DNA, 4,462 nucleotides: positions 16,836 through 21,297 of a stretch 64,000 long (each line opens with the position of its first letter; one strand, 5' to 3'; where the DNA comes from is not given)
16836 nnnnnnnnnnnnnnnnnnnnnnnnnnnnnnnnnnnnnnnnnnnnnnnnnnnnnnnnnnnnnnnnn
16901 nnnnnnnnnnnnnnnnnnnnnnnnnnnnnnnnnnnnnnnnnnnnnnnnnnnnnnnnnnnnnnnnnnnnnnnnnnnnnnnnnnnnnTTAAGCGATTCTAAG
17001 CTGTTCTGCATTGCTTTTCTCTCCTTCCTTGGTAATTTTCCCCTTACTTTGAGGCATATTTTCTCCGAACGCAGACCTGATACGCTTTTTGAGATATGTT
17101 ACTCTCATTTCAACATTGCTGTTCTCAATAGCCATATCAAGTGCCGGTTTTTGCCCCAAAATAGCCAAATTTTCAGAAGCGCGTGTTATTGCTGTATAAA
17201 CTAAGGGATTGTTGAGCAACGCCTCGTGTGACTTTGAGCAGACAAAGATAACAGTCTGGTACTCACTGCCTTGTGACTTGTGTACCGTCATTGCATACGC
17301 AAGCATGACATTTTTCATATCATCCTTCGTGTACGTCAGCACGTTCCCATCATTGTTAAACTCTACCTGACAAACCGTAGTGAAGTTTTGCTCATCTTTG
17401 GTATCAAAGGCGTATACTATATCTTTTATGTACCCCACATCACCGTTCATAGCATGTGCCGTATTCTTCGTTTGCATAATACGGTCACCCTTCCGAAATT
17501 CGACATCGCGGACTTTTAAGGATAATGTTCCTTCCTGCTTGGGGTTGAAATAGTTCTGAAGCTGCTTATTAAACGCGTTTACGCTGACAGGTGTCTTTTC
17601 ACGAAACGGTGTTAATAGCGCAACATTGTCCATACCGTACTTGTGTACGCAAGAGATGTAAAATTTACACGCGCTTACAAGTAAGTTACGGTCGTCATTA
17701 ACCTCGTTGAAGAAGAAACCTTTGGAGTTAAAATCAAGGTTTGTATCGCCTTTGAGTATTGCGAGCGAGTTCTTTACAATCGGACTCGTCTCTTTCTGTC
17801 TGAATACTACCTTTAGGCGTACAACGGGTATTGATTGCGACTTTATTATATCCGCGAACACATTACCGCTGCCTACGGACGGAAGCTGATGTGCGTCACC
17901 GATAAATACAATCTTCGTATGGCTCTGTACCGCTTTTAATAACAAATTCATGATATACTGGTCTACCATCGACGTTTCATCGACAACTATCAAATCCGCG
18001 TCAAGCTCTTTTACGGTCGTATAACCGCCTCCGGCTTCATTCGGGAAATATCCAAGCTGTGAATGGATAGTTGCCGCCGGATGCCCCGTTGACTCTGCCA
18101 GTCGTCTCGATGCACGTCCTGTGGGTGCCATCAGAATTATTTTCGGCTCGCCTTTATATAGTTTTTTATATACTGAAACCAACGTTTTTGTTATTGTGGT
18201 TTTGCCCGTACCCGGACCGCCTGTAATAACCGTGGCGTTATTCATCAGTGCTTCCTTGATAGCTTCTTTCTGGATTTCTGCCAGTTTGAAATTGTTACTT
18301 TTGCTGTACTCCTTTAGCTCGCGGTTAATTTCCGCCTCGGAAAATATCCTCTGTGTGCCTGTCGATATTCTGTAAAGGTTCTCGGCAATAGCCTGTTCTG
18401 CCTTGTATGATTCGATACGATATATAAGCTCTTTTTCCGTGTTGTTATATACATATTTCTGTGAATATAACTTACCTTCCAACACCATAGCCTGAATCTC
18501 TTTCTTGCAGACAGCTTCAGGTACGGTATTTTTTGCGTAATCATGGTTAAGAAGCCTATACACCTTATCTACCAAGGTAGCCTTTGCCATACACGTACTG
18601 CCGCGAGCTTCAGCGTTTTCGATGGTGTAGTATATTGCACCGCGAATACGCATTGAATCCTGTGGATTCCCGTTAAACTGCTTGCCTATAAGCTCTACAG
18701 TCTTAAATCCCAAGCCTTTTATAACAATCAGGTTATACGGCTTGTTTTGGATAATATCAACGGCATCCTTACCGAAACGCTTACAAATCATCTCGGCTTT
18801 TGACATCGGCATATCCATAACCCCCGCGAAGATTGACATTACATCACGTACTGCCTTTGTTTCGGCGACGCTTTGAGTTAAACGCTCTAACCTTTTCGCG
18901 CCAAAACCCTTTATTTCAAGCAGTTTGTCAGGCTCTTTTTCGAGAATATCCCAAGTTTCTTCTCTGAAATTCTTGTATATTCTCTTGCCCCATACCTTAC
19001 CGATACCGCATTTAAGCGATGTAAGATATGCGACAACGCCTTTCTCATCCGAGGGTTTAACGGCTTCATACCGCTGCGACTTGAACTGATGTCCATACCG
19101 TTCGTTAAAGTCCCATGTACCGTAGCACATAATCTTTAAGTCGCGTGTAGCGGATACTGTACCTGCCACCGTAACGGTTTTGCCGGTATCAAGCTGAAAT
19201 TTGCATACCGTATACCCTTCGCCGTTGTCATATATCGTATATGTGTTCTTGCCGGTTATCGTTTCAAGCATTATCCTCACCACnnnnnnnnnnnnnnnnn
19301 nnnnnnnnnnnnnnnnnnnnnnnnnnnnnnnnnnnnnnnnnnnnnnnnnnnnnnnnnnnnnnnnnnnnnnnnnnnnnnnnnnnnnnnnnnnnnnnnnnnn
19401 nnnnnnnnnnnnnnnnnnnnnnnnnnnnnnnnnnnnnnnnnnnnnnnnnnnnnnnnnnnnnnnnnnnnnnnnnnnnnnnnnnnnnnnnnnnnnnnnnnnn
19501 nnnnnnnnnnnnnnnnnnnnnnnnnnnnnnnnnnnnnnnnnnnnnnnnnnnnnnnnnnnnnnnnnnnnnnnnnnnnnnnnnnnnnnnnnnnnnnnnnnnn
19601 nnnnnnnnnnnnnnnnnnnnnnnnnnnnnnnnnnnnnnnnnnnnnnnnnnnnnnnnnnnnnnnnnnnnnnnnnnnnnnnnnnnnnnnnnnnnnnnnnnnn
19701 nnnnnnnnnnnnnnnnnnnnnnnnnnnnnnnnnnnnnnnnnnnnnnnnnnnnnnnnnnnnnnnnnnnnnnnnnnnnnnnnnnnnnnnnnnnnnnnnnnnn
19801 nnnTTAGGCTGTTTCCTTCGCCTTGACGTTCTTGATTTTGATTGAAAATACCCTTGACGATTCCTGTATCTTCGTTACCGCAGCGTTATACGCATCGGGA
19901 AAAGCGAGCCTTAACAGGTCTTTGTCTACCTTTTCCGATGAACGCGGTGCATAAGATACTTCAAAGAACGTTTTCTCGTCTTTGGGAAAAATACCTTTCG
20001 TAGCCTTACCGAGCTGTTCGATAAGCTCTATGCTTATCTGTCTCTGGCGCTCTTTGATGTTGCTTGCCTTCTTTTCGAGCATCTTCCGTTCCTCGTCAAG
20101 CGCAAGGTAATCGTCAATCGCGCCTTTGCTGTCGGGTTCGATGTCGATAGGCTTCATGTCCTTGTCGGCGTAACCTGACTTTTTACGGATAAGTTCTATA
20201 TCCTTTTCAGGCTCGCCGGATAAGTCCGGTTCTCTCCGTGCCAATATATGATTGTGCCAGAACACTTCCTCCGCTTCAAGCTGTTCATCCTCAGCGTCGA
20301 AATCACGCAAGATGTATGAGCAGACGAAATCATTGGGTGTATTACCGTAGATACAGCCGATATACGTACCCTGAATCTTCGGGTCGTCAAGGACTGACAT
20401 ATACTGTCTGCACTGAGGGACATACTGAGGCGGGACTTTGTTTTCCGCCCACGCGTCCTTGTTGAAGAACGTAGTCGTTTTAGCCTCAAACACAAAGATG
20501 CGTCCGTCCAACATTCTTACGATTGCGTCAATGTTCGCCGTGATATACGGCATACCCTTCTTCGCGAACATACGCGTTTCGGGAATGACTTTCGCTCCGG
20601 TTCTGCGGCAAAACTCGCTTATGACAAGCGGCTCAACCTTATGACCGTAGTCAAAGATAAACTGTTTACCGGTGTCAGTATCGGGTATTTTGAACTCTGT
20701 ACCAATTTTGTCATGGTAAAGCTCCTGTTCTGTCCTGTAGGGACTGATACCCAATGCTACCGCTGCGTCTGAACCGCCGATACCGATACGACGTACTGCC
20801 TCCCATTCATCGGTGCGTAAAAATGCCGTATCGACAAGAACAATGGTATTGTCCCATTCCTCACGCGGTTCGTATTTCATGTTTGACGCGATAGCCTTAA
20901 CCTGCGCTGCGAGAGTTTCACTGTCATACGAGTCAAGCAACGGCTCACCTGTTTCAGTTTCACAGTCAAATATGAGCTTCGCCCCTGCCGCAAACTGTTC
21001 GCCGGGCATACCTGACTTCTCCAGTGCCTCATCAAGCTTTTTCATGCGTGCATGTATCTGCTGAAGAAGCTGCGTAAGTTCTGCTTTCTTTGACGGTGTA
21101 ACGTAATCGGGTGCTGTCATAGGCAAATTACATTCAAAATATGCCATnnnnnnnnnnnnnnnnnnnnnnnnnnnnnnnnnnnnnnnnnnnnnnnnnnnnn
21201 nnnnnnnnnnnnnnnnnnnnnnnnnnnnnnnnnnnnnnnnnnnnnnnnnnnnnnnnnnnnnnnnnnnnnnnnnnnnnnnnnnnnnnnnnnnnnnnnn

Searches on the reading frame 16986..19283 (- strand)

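Call 17: search_protein_families(library=pfam, proteins=[window:16986-19283:-], max_evalue=0.01)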
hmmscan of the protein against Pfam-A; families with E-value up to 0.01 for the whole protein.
window:16986-19283:- (765 aa): 17 families
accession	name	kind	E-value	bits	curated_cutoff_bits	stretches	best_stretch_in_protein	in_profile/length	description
PF13604.12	AAA_30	-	3.8e-40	138.1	27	1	334-515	2-174/191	AAA domain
PF13245.12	AAA_19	-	3.7e-39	134.4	25.1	1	338-471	1-133/134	AAA domain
PF14490.11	HHH_RecD2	-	3.5e-23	81.8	27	2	142-231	2-92/92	ATP-dependent RecD2 DNA helicase HHH domain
PF18335.7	SH3_13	-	3.8e-14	52.7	41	1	572-630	2-55/65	ATP-dependent RecD-like DNA helicase SH3 domain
PF01443.25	Viral_helicase1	-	1.2e-13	51.8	21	1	644-709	160-227/228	Viral superfamily 1 RNA helicase core domain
PF13538.12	UvrD_C_2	-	4.8e-13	49.2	27.4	1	661-708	1-51/52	UvrD-like helicase C-terminal domain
PF23139.1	OB_YrrC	-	2.1e-11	44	27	1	7-77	2-76/76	ATP-dependent DNA helicase YrrC, OB-fold domain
PF13086.12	AAA_11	-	9.5e-10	39.1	27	1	334-391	2-64/257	AAA domain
PF05970.20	PIF1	-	5.1e-06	26.7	25.9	1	340-499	12-192/223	PIF1-like helicase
PF00270.35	DEAD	-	1.1e-05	25.6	26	1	336-482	2-144/167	DEAD/DEAH box helicase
PF14520.12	HHH_5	-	5.9e-05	23.9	27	1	93-137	9-53/57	Helix-hairpin-helix domain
PF02562.22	PhoH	-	0.00013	22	27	0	337-400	8-70/205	PhoH-like protein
PF13401.12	AAA_22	-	0.00074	20.3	27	1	350-464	7-124/130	AAA domain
PF20720.3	nSTAND3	-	0.0011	19.1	27.2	1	339-374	8-43/155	Novel STAND NTPase 3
PF13087.12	AAA_12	-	0.0016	18.5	27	1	662-712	139-194/195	AAA domain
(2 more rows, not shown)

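Call 18: search_protein_families(library=phrogs, proteins=[window:16986-19283:-], max_evalue=0.001)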
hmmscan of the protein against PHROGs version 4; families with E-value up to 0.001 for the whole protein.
window:16986-19283:- (765 aa): 7 families
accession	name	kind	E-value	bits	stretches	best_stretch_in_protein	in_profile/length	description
phrog_4412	-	DNA, RNA and nucleotide metabolism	5.5e-149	498.8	1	28-733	38-736/743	exonuclease V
phrog_325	-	DNA, RNA and nucleotide metabolism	4.2e-66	224.9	1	234-756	374-904/986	Dda-like helicase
phrog_1967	-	DNA, RNA and nucleotide metabolism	6.9e-11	42.4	2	292-386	124-203/776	DNA helicase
phrog_25411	-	unknown function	1.1e-08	35.2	0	320-370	200-252/627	-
phrog_170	-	other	1.5e-07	32.2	0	317-378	58-118/323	PhoH-like phosphate starvation-inducible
phrog_25471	-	unknown function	1.4e-05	26.2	0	341-399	14-72/162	-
phrog_7485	-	unknown function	0.00052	20.1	0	350-374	229-253/430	-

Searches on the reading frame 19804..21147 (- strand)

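Call 85: search_protein_families(library=phrogs, proteins=[window:19804-21147:-], max_evalue=0.00001)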
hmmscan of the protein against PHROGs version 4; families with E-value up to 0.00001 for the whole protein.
window:19804-21147:- (447 aa): 2 families
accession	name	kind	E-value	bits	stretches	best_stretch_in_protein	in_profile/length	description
phrog_434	-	DNA, RNA and nucleotide metabolism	1.1e-59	203.5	1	78-444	19-369/372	RecE-like recombination exonuclease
phrog_7655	-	DNA, RNA and nucleotide metabolism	2.4e-07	30.9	1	112-248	10-137/551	RecE-like recombination exonuclease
